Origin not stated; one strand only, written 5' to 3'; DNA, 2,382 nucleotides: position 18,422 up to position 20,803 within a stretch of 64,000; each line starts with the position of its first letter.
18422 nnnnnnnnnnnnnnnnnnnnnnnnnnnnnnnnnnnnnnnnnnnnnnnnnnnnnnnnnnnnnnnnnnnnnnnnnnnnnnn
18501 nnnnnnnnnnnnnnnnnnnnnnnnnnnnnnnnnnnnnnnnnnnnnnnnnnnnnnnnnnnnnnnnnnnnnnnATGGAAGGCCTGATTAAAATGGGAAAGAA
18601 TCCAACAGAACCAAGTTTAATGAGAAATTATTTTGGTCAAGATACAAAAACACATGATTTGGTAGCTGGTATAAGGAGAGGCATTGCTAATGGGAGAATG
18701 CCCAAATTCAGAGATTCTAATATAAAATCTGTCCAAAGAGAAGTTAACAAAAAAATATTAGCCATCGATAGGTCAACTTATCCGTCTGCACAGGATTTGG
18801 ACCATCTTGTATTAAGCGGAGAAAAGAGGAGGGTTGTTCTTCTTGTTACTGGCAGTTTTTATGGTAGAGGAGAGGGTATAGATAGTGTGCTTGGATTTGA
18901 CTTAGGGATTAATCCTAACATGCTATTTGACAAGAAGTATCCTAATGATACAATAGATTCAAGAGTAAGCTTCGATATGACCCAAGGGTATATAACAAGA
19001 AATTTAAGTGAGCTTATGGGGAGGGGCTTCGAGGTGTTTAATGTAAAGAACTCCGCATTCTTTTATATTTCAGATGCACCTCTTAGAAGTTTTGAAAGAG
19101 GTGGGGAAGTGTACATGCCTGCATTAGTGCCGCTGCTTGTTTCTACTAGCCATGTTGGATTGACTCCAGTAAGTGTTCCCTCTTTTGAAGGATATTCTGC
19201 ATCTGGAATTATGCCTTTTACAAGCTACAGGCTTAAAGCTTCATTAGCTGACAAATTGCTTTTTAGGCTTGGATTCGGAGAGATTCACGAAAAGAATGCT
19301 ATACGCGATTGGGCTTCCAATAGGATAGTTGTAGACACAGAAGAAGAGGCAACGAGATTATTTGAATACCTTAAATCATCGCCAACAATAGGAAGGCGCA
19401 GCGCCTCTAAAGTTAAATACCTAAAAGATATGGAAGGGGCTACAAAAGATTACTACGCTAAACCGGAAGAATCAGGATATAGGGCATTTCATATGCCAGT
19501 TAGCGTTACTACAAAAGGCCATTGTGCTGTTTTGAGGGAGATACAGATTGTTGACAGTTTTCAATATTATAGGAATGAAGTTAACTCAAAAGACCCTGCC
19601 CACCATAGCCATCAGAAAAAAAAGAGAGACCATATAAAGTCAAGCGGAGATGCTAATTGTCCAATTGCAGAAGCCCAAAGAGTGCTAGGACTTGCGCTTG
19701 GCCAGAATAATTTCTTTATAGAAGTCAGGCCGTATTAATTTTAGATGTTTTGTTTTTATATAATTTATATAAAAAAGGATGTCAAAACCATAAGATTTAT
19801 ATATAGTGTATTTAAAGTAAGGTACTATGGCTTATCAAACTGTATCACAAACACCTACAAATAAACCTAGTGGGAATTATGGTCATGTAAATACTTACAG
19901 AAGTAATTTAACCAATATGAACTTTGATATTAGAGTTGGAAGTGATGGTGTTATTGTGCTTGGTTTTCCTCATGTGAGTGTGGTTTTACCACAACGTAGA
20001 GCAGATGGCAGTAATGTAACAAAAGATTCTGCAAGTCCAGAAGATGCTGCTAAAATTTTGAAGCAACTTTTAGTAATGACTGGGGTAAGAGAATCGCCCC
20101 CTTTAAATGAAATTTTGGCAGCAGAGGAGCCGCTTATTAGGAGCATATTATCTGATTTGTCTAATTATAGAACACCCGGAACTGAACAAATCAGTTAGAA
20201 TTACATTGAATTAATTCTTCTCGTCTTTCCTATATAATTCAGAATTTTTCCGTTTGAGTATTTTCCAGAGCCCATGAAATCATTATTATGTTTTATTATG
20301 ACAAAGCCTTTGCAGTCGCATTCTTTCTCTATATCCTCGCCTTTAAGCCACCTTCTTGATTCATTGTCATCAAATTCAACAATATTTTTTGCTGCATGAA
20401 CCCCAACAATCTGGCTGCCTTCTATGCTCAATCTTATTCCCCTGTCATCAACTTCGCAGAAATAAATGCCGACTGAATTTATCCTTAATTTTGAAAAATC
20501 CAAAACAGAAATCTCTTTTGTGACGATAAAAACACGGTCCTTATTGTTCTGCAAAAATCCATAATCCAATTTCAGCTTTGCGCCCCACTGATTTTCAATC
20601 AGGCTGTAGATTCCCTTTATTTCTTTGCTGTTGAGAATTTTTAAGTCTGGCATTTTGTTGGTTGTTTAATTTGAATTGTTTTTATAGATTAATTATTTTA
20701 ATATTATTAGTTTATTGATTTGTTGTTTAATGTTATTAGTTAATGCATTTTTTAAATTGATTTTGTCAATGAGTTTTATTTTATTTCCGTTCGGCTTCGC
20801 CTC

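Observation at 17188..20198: Split RelA/SpoT-like module in an archaeon: HD-hydrolase-like gene overlapping a synthetase-like nucleotidyltransferase gene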

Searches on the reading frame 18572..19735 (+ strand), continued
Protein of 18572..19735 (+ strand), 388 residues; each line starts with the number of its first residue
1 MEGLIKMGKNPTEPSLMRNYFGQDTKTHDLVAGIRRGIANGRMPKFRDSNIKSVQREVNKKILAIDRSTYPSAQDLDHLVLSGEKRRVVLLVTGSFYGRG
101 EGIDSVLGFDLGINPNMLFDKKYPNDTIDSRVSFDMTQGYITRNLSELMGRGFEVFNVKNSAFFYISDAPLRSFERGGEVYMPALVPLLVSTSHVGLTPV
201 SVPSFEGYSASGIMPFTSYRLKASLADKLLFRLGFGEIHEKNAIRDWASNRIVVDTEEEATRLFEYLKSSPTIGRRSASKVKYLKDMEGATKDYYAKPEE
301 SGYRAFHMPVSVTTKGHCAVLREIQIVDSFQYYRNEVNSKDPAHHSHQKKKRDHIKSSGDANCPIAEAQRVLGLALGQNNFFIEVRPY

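Call 73: search_protein_families(library=pfam, proteins=[L018:1367-2662:+, L018:2695-3414:+, L017:4342-5907:+, L019:2742-4169:+, L007:4865-6325:+], max_evalue=1)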
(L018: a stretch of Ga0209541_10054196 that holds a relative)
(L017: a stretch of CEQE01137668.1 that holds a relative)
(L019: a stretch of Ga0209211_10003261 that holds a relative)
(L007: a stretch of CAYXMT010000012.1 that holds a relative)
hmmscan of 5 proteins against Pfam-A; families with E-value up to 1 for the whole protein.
L018:1367-2662:+ (432 aa): 1 family
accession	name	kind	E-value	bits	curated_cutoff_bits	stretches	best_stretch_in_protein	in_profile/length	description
PF13328.12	HD_4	-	0.15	12.2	27.2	1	88-147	10-63/156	HD domain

L018:2695-3414:+ (240 aa): 7 families
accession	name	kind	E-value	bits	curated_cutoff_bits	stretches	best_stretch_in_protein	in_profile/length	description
PF06325.19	PrmA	-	9.9e-05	22.4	22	1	89-203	164-260/296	Ribosomal protein L11 methyltransferase (PrmA)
PF13649.12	Methyltransf_25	-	0.01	16.9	27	1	92-128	3-41/97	Methyltransferase domain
PF11599.14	AviRa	-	0.039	13.9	25.7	1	89-128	54-97/232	RRNA methyltransferase AviRa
PF08241.18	Methyltransf_11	-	0.043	14.9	21.2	1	92-128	2-38/95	Methyltransferase domain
PF19587.5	DUF6094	-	0.066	12.4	22.8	1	54-125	127-198/344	Uncharacterised methyltransferase family (DUF6094)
PF13489.12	Methyltransf_23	-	0.073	13.2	27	1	82-145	17-61/164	Methyltransferase domain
PF13847.12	Methyltransf_31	-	0.094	12.8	27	1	89-127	6-47/145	Methyltransferase domain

L017:4342-5907:+ (522 aa): 0 families

L019:2742-4169:+ (476 aa): 1 family
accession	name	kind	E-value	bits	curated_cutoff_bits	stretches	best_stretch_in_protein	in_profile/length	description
PF05128.17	DUF697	-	0.15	12.2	27.7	1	355-380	52-77/162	Domain of unknown function (DUF697)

L007:4865-6325:+ (487 aa): 0 families

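Call 74: search_solved_structures(query=L018:1367-2662:+, max_evalue=10, show_alignments=3)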
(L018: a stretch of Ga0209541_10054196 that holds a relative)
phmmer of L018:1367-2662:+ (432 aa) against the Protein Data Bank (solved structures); distinct sequences matched with E-value up to 10: 5.
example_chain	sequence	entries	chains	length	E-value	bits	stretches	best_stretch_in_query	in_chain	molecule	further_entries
3nr1_A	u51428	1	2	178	0.02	17.1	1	78-147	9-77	HD domain-containing protein 3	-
3nqw_A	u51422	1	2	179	0.061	15.6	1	78-147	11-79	CG11900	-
5vxa_A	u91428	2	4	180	0.17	14.1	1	78-147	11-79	Guanosine-3',5'-bis(diphosphate) 3'-pyrophosphohydrolase MESH1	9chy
5xnx_A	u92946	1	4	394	0.62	12.2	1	70-143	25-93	Bifunctional (p)ppGpp synthase/hydrolase RelA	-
8to9_D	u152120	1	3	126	2.2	10.4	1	175-236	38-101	TRNM-f*01 heavy chain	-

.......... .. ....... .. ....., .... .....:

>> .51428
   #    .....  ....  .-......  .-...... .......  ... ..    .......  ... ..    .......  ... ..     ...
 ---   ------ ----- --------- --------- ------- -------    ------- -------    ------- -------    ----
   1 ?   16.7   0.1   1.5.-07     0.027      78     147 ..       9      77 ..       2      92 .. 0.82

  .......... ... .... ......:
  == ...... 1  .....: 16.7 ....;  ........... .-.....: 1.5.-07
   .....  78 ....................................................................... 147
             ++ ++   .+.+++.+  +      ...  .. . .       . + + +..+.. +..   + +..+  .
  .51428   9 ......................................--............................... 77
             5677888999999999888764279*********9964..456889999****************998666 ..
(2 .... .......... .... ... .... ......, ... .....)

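Call 88: list_cluster_members(proteins=[P0002, P0004, P0008, P0010, P0012, P0013, P0014, P0019, P0036, P0045])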
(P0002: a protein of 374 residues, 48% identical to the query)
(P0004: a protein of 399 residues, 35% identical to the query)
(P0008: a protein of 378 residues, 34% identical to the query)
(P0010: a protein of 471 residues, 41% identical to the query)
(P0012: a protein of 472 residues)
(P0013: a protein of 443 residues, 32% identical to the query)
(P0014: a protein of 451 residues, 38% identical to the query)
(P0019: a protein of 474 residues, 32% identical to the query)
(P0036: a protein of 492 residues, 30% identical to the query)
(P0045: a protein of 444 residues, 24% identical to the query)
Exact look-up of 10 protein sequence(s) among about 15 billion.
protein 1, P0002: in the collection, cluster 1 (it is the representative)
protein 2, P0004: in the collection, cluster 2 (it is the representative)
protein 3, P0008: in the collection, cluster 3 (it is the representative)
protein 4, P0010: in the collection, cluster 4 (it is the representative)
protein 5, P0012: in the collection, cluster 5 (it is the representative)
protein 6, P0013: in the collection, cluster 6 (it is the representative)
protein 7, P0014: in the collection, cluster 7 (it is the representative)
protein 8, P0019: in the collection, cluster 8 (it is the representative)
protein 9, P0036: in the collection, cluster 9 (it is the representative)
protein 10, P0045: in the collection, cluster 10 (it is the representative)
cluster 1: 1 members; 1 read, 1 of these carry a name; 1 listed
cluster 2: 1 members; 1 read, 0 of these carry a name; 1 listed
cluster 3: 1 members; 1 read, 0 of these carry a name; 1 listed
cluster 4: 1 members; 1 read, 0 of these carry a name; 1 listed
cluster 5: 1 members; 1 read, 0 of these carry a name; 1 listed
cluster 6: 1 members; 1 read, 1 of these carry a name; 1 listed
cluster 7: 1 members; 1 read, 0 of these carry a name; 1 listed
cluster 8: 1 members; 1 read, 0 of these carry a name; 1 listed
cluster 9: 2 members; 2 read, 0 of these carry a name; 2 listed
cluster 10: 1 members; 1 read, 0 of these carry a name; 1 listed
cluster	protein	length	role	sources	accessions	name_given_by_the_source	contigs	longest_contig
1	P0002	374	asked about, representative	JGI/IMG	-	hypothetical protein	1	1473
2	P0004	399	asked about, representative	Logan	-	-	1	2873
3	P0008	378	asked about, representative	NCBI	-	-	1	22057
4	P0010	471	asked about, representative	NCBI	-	-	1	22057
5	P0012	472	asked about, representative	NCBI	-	-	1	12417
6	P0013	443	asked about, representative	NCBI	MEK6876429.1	MAG: hypothetical protein AABX63_03390, partial [Nanoarchaeota archaeon]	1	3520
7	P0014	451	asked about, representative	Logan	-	-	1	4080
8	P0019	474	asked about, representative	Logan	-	-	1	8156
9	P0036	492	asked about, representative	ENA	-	-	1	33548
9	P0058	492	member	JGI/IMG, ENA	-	-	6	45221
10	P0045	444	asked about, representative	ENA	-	-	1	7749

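Call 98: search_protein_families(library=phrogs, proteins=[window:18590-19735:+, L018:1367-2662:+, L007:4865-6325:+], max_evalue=0.1)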
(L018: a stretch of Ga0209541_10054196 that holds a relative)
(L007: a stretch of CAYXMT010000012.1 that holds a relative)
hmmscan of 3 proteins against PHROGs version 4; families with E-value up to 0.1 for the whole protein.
window:18590-19735:+ (382 aa): 1 family
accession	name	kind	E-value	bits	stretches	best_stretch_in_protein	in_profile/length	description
phrog_4773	-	unknown function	0.055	13.5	1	284-311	131-158/353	-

L018:1367-2662:+ (432 aa): 2 families
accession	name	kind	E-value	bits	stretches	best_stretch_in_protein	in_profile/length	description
phrog_990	-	other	0.033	14.4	1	102-207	180-263/374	metal-dependent phosphohydrolase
phrog_12891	-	unknown function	0.044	15.1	0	334-362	26-54/65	-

L007:4865-6325:+ (487 aa): 0 families

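Call 103: search_solved_structures(query=A8, max_evalue=10, show_alignments=3)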
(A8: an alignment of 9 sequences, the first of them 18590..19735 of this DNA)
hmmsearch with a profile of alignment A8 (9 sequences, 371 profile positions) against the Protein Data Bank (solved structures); distinct sequences matched with E-value up to 10: 8.
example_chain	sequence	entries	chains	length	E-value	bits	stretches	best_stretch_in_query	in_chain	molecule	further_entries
6fgj_A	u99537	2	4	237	4.9e-10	42.2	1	202-328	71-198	GTP pyrophosphokinase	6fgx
6ewz_A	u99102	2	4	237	6.5e-10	41.8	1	202-360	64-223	GTP pyrophosphokinase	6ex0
2be3_A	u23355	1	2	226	1.2e-07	34.3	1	191-319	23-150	GTP pyrophosphokinase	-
3l9d_A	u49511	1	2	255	1.9e-07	33.7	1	193-337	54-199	Putative GTP pyrophosphokinase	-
6fgk_A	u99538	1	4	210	1.1e-06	31.1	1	208-314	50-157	GTP pyrophosphokinase YwaC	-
5dec_A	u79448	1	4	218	0.004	19.4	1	191-316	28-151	GTP pyrophosphokinase YjbM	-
5f2v_V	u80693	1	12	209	0.0041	19.4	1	191-316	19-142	GTP pyrophosphokinase YjbM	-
5ded_D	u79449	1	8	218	0.0043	19.4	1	191-316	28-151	GTP pyrophosphokinase YjbM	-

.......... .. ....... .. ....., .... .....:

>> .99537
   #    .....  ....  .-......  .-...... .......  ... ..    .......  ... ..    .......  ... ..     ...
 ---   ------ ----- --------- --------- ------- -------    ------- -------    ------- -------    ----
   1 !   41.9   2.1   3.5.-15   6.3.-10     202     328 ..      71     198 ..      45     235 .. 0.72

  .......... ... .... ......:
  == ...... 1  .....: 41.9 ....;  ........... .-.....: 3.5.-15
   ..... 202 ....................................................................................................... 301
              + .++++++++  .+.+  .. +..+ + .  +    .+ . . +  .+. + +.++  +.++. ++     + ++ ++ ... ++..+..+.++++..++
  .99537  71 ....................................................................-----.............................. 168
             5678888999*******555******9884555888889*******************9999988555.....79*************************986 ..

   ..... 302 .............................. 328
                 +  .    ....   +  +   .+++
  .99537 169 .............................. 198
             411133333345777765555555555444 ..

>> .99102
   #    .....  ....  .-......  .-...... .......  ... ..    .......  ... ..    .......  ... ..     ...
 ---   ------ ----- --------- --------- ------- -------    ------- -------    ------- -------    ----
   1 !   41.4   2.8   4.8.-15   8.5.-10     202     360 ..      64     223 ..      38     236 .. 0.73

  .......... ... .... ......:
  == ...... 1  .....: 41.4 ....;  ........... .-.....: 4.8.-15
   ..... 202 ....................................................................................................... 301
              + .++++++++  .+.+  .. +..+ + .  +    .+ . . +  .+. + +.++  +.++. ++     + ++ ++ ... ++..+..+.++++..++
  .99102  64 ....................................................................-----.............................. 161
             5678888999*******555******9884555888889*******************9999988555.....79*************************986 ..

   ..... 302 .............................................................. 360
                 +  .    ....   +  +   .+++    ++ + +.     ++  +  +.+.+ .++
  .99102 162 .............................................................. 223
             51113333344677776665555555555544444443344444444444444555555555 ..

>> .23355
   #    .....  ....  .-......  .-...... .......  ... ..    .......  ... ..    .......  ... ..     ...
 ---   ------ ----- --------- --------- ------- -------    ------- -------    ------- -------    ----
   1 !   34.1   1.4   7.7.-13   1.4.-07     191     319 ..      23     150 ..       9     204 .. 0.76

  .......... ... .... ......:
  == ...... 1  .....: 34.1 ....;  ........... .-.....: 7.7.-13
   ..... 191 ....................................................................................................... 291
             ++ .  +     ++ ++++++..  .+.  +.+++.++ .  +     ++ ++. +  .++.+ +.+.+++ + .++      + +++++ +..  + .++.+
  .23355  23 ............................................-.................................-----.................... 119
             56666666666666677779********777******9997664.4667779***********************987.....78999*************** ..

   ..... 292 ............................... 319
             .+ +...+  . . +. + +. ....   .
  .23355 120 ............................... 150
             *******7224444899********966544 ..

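Call 105: search_solved_structures(query=A9, max_evalue=10, show_alignments=2)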
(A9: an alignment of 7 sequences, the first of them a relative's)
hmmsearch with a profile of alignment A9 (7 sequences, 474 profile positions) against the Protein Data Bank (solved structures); distinct sequences matched with E-value up to 10: 0.

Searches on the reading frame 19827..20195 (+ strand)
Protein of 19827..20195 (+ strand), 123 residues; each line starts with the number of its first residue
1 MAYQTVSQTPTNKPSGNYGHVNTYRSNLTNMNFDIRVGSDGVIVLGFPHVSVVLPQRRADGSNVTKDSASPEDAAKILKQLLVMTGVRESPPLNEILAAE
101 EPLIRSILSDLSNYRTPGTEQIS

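Call 3: search_protein_families(library=pfam, proteins=[window:19827-20195:+], max_evalue=1)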
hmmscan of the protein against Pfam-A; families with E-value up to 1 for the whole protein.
window:19827-20195:+ (123 aa): 0 families

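Call 4: search_protein_families(library=ncbifam, proteins=[window:19827-20195:+], max_evalue=1)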
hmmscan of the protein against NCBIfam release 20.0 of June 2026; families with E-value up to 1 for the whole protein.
window:19827-20195:+ (123 aa): 0 families

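Call 5: search_protein_families(library=padloc, proteins=[window:19827-20195:+], max_evalue=1)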
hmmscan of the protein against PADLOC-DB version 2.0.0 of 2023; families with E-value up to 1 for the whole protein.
window:19827-20195:+ (123 aa): 0 families

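Call 98: search_protein_families(library=phrogs, proteins=[window:19827-20195:+], max_evalue=0.1)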
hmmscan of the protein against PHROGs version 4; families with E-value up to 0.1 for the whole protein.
window:19827-20195:+ (123 aa): 0 families

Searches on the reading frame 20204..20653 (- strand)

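Call 3: search_protein_families(library=pfam, proteins=[window:20204-20653:-], max_evalue=1)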
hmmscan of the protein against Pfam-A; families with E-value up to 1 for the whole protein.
window:20204-20653:- (150 aa): 5 families
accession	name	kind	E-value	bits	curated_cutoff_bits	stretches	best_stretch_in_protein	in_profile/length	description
PF13636.12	Methyltranf_PUA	-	1.6e-10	41.3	27.6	1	100-147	2-49/49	RNA-binding PUA-like domain of methyltransferase RsmF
PF09157.17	TruB-C_2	-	0.011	16.1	21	1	92-137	3-51/57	Pseudouridine synthase II TruB, C-terminal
PF06206.17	CpeT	-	0.097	13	21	1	95-149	91-145/181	CpeT/CpcT family (DUF1001)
PF17833.7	pre-PUA_NIP7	-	0.11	13.2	23.1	1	6-68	3-70/80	NIP7/UPF0113, pre-PUA domain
PF18452.7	Ig_6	-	0.14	12.4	25.5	1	32-69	56-93/128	Immunoglobulin domain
